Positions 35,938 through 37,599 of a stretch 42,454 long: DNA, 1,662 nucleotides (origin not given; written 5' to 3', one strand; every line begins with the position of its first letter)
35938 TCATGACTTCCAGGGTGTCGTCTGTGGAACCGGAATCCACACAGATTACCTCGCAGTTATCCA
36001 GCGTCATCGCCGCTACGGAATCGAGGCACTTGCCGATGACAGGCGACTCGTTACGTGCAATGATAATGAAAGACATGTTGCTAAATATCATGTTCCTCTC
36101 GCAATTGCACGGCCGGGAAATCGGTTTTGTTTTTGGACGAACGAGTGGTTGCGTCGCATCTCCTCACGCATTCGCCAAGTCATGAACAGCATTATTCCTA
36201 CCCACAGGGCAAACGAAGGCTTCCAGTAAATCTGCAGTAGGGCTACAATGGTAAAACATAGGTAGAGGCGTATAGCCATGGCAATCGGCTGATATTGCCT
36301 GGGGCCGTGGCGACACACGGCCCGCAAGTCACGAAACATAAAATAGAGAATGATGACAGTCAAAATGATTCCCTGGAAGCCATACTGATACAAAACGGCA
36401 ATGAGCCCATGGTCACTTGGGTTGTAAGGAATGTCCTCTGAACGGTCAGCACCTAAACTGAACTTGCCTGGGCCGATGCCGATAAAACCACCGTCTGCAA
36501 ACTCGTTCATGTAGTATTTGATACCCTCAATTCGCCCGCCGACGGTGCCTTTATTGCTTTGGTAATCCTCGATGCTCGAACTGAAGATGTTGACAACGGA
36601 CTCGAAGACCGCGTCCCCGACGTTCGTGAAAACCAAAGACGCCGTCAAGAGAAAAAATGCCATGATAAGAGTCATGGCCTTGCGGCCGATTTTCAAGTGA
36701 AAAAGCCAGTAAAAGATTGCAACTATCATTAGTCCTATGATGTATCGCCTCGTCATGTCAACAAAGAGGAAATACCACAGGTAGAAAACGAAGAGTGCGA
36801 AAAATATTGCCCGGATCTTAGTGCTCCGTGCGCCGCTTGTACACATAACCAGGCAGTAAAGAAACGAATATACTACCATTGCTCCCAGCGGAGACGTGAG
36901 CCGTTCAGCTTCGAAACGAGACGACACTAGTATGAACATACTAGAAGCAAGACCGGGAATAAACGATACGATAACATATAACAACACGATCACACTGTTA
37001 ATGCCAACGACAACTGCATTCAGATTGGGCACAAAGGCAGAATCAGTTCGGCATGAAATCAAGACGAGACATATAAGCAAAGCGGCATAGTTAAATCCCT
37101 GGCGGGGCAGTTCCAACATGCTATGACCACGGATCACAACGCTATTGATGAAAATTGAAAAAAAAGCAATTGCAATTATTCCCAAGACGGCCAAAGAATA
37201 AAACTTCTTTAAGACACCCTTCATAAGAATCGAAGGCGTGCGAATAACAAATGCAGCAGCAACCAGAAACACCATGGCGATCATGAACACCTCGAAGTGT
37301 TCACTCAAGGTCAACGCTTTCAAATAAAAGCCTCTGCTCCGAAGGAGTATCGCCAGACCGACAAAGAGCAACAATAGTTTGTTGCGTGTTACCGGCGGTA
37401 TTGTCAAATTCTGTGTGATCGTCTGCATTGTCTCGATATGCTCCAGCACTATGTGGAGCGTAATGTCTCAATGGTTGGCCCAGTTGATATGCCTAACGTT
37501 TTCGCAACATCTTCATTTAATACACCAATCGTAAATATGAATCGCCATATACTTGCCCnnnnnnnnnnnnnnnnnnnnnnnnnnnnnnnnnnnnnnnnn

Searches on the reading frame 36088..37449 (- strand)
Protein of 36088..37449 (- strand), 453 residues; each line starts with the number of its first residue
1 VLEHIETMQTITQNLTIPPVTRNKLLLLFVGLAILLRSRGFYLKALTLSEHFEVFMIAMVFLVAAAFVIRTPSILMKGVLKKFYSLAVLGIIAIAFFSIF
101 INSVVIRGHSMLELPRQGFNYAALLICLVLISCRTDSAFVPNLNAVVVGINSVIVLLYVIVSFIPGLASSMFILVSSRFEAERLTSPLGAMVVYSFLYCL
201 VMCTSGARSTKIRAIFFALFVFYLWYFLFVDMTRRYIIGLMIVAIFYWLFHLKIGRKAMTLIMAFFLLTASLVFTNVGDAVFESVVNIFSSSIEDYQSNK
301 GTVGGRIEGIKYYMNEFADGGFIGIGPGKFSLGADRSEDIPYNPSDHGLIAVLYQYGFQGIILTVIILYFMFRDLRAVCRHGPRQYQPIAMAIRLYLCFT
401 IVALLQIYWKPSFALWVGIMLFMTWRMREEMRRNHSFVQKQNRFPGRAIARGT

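Call 3: search_protein_families(library=pfam, proteins=[window:36088-37449:-], max_evalue=0.01)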
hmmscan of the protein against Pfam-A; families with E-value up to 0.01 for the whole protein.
window:36088-37449:- (453 aa): 0 families

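Call 4: search_protein_families(library=ncbifam, proteins=[window:36088-37449:-], max_evalue=0.01)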
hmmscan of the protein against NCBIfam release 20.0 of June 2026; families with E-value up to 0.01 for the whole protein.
window:36088-37449:- (453 aa): 0 families

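Call 6: search_protein_families(library=pfam, proteins=[window:36088-37449:-], max_evalue=10)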
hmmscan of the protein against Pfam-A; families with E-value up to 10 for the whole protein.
window:36088-37449:- (453 aa): 0 families
